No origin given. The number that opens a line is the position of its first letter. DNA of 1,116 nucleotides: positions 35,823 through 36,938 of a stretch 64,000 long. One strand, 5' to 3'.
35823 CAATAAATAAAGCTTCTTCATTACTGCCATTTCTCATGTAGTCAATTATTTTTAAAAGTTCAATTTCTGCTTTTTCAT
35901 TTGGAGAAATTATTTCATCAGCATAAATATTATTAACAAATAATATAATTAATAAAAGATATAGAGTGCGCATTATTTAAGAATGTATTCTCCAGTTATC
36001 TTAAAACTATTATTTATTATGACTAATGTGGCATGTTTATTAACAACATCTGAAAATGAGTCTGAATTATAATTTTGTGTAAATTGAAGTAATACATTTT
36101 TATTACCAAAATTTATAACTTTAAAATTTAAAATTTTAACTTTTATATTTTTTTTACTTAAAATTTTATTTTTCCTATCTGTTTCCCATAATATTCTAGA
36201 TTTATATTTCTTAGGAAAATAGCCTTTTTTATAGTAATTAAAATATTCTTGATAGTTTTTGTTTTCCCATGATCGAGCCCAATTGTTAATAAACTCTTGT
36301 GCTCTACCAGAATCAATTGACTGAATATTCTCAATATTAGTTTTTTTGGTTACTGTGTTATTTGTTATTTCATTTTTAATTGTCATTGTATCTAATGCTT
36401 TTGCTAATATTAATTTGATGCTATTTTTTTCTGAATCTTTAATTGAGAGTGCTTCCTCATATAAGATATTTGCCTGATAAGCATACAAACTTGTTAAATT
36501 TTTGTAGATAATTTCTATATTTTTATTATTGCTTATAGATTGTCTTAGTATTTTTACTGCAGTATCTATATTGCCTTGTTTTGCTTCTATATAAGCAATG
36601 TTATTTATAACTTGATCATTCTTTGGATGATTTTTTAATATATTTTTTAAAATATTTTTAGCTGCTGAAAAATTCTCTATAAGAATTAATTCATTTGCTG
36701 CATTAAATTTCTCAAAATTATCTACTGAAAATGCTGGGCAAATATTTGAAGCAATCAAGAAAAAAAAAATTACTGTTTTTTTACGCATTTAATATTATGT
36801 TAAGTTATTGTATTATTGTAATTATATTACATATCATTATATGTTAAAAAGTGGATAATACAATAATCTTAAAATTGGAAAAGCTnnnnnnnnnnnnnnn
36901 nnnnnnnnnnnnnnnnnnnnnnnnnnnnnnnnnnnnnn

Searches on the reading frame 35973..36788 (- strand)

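Call 87: search_protein_families(library=pfam, proteins=[window:35973-36788:-], max_evalue=0.0001)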
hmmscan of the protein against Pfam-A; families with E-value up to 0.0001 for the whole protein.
window:35973-36788:- (271 aa): 2 families
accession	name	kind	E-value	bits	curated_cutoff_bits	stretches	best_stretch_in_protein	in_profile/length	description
PF24125.1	Cds6_C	-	5.3e-11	43.2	27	1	165-267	4-110/111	Cds6 C-terminal NTF2-like domain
PF14559.12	TPR_19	-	1.7e-05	25.5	25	1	39-90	6-57/68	Tetratricopeptide repeat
